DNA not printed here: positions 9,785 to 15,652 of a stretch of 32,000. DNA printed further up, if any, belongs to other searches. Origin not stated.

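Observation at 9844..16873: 7-kb integrated-element remnant splitting the conserved rsmB|rlmN junction, reduced to three parts: int relic, giant ORF, Abi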

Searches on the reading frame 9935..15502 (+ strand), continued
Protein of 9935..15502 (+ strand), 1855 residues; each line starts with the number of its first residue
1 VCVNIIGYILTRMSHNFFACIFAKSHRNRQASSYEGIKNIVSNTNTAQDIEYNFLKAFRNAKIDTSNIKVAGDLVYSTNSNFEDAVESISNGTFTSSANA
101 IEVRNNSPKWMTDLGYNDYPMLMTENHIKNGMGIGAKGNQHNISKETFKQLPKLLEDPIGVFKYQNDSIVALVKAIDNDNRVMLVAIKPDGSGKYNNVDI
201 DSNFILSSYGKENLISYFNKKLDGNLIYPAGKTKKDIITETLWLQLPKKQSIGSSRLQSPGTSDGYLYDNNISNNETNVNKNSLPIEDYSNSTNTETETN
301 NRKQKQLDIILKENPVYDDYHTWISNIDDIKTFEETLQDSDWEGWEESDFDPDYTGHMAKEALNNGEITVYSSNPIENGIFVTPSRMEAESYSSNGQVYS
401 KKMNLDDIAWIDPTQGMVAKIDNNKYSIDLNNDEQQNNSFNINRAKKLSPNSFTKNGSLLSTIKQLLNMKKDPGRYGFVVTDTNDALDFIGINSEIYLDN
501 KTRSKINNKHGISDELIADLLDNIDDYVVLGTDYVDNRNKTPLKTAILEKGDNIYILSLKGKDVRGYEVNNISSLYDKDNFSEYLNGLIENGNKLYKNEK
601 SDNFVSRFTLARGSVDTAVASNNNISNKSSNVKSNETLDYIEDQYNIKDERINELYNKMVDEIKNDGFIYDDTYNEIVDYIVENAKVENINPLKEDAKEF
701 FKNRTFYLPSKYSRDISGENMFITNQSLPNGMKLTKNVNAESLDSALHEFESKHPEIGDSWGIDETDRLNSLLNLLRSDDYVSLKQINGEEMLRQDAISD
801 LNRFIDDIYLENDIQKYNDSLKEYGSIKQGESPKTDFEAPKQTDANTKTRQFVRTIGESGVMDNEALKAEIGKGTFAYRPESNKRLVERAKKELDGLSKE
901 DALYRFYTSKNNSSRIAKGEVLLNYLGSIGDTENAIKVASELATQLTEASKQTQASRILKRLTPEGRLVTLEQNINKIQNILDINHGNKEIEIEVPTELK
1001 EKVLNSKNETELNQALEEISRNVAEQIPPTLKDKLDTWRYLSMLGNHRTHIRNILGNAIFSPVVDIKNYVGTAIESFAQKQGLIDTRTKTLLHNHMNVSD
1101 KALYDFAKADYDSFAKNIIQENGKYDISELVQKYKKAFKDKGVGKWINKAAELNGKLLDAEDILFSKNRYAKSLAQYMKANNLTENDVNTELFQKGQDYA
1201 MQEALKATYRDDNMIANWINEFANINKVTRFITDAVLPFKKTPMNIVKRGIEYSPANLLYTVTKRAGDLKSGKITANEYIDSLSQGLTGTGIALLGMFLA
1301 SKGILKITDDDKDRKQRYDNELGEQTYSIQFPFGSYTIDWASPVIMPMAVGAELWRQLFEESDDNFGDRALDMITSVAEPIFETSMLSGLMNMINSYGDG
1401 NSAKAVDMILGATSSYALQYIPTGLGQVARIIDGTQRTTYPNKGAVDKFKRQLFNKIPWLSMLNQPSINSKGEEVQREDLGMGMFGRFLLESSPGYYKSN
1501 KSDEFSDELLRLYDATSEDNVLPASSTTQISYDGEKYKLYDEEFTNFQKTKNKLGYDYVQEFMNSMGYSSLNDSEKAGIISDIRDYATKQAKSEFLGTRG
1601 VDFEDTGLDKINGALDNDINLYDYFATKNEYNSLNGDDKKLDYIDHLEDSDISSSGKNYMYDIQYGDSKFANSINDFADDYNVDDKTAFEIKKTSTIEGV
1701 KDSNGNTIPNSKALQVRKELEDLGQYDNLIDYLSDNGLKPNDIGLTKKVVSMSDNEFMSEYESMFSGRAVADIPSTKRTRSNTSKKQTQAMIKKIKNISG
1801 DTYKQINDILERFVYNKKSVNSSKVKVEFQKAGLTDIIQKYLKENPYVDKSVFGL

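Call 26: search_protein_families(library=padloc, proteins=[window:10031-15499:+, L009:19405-20460:-], max_evalue=0.001)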
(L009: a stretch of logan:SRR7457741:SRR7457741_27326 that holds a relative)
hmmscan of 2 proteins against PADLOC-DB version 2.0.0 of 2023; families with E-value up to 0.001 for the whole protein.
window:10031-15499:+ (1823 aa): 0 families

L009:19405-20460:- (351 aa): 1 family
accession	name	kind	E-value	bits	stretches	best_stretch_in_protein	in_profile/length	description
PDLC02344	AbiD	-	6.3e-45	152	1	3-314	5-274/277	AbiD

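Call 30: search_protein_families(library=pfam, proteins=[P0002, P0003, P0005], max_evalue=0.01)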
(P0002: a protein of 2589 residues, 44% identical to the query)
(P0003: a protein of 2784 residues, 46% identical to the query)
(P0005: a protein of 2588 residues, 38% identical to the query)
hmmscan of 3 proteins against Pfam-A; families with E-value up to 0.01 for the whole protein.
P0002 (2589 aa): 1 family
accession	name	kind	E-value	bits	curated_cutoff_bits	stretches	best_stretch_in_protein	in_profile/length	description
PF18819.6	MuF_C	-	0.0031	18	27.6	1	841-940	2-99/103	Phage MuF-C-terminal domain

P0003 (2784 aa): 1 family
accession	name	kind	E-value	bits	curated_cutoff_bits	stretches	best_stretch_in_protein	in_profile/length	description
PF18819.6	MuF_C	-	0.00043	20.8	27.6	1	937-991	30-82/103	Phage MuF-C-terminal domain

P0005 (2588 aa): 1 family
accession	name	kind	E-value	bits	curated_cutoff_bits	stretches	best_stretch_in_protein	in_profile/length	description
PF18819.6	MuF_C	-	5.2e-16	59.1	27.6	1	955-1048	6-96/103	Phage MuF-C-terminal domain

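Call 31: search_solved_structures(query=window:10031-15499:+, max_evalue=0.01)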
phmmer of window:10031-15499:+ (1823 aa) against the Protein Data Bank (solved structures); distinct sequences matched with E-value up to 0.01: 0.

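Call 45: search_dna_similar(query=window:10031-15499:+, collection=phages, mode=protein, max_rows=15)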
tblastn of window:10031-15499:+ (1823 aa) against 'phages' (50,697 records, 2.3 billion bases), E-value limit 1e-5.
Records with a match: 2; places in all: 2; records where one place covers at least 80% of the query: 0.
Best place of each record, by identity: <60% 2.
By first word of the organism name: Desulfovibrio 1; Bacteriophage 1.
By host as written in the record: Desulfovibrio desulfuricans strain Edelweiss 1; - 1.
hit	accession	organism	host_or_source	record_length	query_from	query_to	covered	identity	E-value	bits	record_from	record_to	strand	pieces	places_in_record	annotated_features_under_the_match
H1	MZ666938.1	Desulfovibrio phage ProddE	Desulfovibrio desulfuricans strain ...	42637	991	1536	30%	22.0%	3e-7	62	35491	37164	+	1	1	internal virion protein D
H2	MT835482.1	Bacteriophage sp.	human fecal samples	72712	270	389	7%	45.2%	3e-22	111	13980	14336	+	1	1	record has no annotation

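Call 46: get_annotated_region(hit=H1, flank=6000)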
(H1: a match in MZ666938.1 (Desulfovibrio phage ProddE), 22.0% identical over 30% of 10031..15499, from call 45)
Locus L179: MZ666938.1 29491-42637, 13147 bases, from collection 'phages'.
description: Desulfovibrio phage ProddE, complete genome.
organism: Desulfovibrio phage ProddE (NCBI taxid 2866661)
taxonomy: Viruses; Duplodnaviria; Heunggongvirae; Uroviricota; Caudoviricetes; Autographiviridae
host: Desulfovibrio desulfuricans strain Edelweiss; source: fresh water creek anoxic mud; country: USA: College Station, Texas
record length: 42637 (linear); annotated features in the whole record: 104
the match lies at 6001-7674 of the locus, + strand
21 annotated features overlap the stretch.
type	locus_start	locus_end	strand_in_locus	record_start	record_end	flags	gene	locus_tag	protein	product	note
CDS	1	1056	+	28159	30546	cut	-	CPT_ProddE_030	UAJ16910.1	tail tubular protein B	BLASTP: protein_id=NP_042000.1 locus_tag=T7p47 protein=tail tubular protein B; evalue = 2.17552e-129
regulatory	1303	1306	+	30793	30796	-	-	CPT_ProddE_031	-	ribosome_binding_site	-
CDS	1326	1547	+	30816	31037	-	-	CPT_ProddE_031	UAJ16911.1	putative spanin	Hypothetical Protein (putative spanin)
regulatory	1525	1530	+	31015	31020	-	-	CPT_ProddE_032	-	ribosome_binding_site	-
CDS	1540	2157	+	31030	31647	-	-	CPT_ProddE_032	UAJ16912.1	internal virion protein B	-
regulatory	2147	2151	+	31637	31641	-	-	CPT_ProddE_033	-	ribosome_binding_site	-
CDS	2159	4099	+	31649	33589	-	-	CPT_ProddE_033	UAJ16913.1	internal virion protein C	-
regulatory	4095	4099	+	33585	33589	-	-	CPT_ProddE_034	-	ribosome_binding_site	-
CDS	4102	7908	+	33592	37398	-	-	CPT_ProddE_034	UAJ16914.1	internal virion protein D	-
regulatory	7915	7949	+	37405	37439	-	-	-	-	terminator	-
regulatory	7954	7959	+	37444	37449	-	-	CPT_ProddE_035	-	ribosome_binding_site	-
CDS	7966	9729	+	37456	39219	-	-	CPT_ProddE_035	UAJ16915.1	tail fiber protein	BLASTP: protein_id=NP_042005.1 locus_tag=T7p52 protein=tail fiber protein; 1.07804e-17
regulatory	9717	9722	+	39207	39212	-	-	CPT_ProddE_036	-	ribosome_binding_site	-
CDS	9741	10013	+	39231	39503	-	-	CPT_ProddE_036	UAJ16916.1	putative tail assembly chaperone protein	-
regulatory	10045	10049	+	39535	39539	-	-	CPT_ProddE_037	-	ribosome_binding_site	-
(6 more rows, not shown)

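Call 48: search_protein_families(library=phrogs, proteins=[P0002, P0007], max_evalue=0.01)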
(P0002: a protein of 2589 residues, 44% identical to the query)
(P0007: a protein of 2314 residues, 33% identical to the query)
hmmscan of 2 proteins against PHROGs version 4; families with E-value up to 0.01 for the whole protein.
P0002 (2589 aa): 2 families
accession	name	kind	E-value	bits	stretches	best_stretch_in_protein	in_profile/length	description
phrog_6170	-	unknown function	3.4e-05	25.5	1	1010-1084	15-99/118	-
phrog_2563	-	unknown function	0.0044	18.4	0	1333-1446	4-113/134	-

P0007 (2314 aa): 0 families
